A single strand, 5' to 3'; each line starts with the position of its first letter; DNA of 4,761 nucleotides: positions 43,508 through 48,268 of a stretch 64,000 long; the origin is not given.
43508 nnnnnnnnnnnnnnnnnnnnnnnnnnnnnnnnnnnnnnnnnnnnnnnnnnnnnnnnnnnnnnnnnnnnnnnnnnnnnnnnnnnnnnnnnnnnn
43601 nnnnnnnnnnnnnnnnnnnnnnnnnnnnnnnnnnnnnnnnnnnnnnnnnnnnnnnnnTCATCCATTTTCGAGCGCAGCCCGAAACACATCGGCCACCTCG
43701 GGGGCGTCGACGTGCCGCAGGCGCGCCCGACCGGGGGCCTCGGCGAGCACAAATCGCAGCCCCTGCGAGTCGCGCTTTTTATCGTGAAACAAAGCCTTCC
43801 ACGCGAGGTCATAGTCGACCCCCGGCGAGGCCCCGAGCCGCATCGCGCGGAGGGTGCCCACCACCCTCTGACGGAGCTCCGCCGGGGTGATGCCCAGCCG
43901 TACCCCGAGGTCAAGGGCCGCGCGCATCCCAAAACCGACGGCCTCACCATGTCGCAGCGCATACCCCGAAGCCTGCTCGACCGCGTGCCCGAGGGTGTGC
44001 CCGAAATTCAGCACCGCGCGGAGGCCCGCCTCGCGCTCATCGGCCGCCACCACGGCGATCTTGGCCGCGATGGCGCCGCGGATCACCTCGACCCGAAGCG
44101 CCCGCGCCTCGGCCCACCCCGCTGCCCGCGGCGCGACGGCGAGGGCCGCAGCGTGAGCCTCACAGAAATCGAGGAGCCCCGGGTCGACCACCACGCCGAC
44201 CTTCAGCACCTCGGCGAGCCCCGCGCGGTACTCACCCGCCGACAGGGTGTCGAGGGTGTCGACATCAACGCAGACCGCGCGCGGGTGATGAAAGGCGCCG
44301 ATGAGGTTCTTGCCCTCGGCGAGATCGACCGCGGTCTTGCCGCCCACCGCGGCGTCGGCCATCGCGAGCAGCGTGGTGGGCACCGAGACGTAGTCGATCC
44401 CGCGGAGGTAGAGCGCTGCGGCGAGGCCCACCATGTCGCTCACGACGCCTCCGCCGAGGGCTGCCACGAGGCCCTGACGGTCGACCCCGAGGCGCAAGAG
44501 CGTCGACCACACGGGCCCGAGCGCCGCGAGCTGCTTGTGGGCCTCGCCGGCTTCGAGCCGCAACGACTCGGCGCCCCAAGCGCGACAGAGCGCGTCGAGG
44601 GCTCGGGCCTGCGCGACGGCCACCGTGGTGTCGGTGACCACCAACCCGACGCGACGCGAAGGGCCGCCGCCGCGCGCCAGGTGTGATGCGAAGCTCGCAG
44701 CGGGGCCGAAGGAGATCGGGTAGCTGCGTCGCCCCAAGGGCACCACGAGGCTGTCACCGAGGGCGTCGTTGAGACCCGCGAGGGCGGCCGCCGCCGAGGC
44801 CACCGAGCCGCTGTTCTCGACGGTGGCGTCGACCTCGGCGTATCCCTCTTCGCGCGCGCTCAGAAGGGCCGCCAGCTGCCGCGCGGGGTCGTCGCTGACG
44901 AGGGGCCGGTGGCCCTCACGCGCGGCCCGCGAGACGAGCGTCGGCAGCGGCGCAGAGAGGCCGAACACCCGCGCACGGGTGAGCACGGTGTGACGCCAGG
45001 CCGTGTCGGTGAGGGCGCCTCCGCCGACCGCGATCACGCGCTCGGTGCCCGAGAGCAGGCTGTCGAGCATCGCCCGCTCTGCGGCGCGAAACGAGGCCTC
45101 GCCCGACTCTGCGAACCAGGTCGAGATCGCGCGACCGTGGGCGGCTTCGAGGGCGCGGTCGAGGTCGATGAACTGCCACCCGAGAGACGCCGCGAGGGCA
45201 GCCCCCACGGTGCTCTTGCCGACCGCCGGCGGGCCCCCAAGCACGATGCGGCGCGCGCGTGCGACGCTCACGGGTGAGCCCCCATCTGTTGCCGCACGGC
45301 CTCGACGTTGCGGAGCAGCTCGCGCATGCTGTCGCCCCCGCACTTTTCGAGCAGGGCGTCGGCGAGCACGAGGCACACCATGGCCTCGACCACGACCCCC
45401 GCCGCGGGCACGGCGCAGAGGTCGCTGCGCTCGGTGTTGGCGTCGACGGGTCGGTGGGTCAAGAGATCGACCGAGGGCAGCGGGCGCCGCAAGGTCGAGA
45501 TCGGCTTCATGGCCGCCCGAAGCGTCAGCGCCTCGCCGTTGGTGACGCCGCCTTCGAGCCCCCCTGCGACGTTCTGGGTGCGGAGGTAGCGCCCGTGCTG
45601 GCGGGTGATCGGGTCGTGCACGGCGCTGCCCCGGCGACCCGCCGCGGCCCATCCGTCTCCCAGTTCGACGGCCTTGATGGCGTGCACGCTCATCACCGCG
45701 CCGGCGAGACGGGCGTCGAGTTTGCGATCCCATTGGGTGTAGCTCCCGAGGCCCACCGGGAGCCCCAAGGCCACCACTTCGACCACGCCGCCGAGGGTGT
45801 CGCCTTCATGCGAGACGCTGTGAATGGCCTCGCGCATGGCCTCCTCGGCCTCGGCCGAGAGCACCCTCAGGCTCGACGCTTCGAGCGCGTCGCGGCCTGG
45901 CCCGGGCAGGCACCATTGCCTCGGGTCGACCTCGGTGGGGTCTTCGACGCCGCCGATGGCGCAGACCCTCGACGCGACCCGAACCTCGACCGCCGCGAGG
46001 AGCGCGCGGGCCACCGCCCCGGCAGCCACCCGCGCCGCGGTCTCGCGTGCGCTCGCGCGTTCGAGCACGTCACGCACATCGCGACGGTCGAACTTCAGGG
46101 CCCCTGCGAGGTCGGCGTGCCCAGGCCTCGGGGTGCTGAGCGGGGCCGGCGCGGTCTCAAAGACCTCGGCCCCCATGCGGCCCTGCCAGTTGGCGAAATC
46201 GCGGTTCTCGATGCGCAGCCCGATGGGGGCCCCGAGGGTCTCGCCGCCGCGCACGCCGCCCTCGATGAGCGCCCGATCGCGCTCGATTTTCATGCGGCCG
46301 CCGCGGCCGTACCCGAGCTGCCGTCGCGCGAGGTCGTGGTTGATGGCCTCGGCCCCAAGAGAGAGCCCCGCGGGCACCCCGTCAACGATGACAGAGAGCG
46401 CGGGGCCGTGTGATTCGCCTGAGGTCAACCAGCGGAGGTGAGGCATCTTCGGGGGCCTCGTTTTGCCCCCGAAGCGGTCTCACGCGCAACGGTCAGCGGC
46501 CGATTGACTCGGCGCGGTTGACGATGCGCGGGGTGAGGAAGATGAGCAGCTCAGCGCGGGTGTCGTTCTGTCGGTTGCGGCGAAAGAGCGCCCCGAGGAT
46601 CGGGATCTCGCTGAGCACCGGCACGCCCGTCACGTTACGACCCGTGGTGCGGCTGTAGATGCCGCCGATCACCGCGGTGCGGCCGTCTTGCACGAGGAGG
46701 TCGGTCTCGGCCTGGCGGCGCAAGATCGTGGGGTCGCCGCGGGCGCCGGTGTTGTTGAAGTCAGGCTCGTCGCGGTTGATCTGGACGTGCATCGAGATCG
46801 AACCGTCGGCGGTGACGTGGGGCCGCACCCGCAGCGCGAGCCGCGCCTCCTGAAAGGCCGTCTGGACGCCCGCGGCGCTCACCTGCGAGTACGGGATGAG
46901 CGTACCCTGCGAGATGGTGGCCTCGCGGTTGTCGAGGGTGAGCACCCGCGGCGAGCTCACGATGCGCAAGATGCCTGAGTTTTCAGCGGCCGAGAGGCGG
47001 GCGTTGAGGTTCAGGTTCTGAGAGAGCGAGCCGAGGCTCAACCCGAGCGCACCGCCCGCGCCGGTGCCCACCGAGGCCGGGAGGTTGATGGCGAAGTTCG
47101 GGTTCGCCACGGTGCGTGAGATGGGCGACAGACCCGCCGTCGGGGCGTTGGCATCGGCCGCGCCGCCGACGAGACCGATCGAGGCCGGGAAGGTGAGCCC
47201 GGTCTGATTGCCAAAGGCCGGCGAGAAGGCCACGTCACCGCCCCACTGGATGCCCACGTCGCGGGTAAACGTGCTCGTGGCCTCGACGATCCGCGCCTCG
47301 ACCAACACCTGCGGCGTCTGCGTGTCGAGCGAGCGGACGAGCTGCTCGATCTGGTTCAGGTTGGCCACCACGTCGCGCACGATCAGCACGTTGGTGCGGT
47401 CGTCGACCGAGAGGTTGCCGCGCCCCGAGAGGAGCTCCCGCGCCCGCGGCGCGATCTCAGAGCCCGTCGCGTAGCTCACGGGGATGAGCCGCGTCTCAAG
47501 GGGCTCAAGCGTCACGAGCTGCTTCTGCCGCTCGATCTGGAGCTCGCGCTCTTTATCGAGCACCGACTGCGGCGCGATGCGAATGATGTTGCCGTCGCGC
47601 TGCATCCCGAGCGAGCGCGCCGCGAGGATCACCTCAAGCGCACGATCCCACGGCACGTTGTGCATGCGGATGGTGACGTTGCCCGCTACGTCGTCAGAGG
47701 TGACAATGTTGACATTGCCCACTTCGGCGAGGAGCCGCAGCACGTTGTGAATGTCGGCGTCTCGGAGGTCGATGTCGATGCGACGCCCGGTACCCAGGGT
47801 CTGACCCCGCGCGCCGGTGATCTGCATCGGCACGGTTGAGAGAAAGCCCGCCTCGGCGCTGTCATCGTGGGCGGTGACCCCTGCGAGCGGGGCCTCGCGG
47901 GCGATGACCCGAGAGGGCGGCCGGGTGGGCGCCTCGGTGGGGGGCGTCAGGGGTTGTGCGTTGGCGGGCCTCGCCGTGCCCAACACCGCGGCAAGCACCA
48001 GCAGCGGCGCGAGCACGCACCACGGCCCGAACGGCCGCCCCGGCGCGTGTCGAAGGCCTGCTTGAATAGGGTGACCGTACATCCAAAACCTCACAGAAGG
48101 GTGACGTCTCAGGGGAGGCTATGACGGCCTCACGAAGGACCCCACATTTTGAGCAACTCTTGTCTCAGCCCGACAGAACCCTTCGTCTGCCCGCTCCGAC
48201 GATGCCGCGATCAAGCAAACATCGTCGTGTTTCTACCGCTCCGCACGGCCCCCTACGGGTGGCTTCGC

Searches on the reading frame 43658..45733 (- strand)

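Call 37: search_protein_families(library=ncbifam, proteins=[window:43658-45733:-], max_evalue=0.001)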
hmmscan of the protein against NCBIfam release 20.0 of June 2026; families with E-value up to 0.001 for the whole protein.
window:43658-45733:- (691 aa): 16 families
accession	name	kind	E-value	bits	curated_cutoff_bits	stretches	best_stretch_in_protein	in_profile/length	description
TIGR01357.1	aroB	equivalog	4.8e-91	305.5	305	1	364-679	25-338/344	3-dehydroquinate synthase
NF010627.0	PRK14021.1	equivalog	5e-71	239.7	565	1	160-683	6-533/542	bifunctional shikimate kinase/3-dehydroquinate synthase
TIGR04425.1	P_lya_rel_AroB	hypoth_equivalog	5.1e-60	203.3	400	1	364-677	29-333/348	AroB-related putative sugar phosphate phospholyase (cyclizing)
NF010556.0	PRK13951.1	equivalog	2.6e-55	188.2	560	2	389-683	207-490/492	bifunctional shikimate kinase AroK/3-dehydroquinate synthase AroB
NF004852.0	PRK06203.1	equivalog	2.1e-48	165.2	333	1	388-633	89-329/407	3-dehydroquinate synthase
NF010552.0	PRK13946.1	equivalog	1.5e-30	106.3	186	1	155-310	18-174/198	shikimate kinase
NF010554.0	PRK13948.1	equivalog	3.2e-24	85.5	217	1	163-308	13-158/192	shikimate kinase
NF010553.0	PRK13947.1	equivalog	7e-22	78.4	204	1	162-311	3-153/173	shikimate kinase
NF003456.0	PRK05057.1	equivalog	3.6e-21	75.8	195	1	158-309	2-156/173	shikimate kinase AroK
NF002988.0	PRK03731.1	equivalog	2.2e-19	69.9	161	1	161-306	3-151/174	shikimate kinase AroL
NF006015.0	PRK08154.1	subfamily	2.5e-19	69.6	204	1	152-317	128-297/314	anaerobic benzoate catabolism transcriptional regulator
NF006610.0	PRK09169.1-4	subfamily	8.9e-19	65.6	4299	1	135-305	2840-3011/3056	hypothetical protein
NF040667.1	hom_kin_desulfo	exception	2.1e-17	63.5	197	1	163-306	3-145/163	homoserine kinase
NF010555.0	PRK13949.1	equivalog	7.3e-15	55.5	180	1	161-240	2-81/175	shikimate kinase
NF001866.0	PRK00625.1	equivalog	8.1e-10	39.1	142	1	162-274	2-117/173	shikimate kinase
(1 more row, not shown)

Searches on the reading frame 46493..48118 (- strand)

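Call 7: search_protein_families(library=pfam, proteins=[window:46493-48118:-], max_evalue=0.001)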
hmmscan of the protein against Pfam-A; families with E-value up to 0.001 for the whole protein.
window:46493-48118:- (541 aa): 4 families
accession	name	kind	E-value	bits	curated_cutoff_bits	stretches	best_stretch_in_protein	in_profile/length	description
PF00263.26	Secretin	-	1e-46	159.1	27.5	1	378-533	2-168/169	Bacterial type II and III secretion system protein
PF03958.22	Secretin_N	-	1.5e-13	51.2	28.2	1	209-270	1-69/69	Bacterial type II/III secretion system short domain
PF07660.19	STN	-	2.4e-08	34.1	28.4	1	137-184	2-52/52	Secretin and TonB N terminus short domain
PF21305.2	type_II_gspD_N0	-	0.00034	20.8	27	1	117-164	2-50/71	GspD-like, N0 domain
